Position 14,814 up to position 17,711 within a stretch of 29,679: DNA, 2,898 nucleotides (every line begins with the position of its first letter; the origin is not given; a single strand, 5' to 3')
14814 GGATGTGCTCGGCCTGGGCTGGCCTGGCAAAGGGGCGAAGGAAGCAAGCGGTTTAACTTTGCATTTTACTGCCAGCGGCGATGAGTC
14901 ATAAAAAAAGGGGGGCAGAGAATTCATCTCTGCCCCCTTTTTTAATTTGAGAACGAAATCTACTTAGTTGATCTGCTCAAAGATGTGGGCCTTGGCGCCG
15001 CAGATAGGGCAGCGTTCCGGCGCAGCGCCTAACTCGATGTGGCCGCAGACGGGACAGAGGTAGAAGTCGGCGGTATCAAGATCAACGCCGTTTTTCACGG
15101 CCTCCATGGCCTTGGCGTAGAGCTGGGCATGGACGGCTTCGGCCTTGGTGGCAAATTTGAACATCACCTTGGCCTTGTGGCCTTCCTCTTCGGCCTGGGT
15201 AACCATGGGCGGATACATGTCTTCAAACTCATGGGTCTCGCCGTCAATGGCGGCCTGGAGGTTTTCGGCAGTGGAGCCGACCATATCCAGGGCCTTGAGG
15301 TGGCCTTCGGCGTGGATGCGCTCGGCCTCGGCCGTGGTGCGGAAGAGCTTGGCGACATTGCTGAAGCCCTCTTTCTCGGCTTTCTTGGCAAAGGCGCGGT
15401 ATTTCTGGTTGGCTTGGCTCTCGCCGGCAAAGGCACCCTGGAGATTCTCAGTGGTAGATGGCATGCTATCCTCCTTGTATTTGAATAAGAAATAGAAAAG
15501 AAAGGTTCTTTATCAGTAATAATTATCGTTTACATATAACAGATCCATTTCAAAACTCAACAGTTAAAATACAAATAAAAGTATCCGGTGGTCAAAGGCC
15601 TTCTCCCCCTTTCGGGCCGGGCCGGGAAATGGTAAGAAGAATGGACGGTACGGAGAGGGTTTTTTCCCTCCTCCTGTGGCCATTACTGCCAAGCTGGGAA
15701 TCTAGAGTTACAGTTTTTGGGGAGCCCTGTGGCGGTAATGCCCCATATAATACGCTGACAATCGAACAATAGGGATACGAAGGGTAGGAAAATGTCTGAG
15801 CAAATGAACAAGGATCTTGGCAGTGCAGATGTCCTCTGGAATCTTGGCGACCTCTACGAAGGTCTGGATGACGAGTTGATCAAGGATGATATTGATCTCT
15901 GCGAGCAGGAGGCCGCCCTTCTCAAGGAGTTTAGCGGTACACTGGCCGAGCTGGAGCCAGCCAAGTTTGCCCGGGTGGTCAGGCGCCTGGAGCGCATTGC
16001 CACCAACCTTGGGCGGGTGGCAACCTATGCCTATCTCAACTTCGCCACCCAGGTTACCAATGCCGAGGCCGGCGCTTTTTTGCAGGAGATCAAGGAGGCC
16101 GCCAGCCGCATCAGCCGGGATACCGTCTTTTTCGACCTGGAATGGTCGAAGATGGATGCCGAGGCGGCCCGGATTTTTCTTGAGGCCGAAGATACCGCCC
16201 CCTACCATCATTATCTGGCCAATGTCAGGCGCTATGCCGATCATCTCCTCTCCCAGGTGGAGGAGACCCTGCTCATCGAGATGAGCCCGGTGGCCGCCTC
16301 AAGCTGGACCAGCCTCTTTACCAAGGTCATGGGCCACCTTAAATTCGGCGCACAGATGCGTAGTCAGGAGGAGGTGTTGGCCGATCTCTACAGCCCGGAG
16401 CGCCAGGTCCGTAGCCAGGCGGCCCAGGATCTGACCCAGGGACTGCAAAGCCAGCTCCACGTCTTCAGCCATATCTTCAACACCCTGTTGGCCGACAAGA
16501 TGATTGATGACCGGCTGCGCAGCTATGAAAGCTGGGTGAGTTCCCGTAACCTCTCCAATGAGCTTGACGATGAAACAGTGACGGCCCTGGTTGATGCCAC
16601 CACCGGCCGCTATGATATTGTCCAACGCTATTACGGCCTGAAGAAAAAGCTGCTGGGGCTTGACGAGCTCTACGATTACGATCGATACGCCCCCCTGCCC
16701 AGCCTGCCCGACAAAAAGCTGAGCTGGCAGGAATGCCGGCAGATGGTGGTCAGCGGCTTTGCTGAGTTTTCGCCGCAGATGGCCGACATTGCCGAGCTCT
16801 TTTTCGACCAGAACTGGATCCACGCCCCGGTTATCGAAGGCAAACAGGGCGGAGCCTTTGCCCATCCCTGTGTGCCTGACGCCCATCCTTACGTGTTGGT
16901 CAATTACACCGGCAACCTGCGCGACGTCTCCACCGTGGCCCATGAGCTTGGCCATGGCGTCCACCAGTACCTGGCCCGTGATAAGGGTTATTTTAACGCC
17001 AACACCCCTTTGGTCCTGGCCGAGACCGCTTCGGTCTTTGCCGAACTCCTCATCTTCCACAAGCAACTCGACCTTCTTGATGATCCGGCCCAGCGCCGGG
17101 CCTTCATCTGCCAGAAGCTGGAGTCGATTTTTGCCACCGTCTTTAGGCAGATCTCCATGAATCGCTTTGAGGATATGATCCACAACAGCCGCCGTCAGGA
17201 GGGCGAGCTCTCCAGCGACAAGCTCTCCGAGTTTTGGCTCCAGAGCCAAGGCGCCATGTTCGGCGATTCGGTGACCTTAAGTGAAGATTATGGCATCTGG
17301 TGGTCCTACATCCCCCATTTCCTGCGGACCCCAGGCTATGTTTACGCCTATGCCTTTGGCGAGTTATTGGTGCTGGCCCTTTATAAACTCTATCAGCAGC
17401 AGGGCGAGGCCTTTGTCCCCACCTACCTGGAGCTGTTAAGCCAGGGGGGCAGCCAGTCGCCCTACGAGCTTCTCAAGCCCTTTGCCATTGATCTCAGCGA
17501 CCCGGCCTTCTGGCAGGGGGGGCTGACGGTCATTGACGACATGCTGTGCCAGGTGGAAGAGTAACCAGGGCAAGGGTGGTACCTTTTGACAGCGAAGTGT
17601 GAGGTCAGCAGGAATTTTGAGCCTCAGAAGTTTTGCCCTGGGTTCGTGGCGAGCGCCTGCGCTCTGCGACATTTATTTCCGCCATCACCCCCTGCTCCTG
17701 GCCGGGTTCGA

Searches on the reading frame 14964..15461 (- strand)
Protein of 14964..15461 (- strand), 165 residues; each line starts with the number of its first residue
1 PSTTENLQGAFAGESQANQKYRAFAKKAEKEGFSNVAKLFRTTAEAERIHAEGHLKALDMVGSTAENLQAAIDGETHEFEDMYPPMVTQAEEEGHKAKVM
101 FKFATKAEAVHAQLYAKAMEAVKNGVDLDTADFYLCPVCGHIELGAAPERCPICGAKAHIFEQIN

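Call 14: search_protein_families(library=pfam, proteins=[window:14964-15461:-], max_evalue=0.0001)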
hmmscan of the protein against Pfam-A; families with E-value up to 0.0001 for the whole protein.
window:14964-15461:- (165 aa): 3 families
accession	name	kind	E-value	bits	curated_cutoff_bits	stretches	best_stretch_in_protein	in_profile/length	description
PF02915.23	Rubrerythrin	-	8e-25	88.2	22.8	1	5-118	1-136/137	Rubrerythrin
PF21349.2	RUBY_RBDX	-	2e-09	37.2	26.5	1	135-162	2-30/30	Rubrerythrin, rubredoxin-like domain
PF00210.30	Ferritin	-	2e-07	31.4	24.5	1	5-134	2-118/142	Ferritin-like domain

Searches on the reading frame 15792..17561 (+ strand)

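Call 14: search_protein_families(library=pfam, proteins=[window:15792-17561:+], max_evalue=0.0001)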
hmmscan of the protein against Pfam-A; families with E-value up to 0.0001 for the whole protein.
window:15792-17561:+ (590 aa): 2 families
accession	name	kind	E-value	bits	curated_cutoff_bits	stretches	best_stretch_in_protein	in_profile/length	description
PF01432.26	Peptidase_M3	-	2.1e-40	139.9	27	1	200-575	4-452/457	Peptidase family M3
PF08439.15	Peptidase_M3_N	-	5.9e-14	52.5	25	1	117-185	1-70/70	Oligopeptidase F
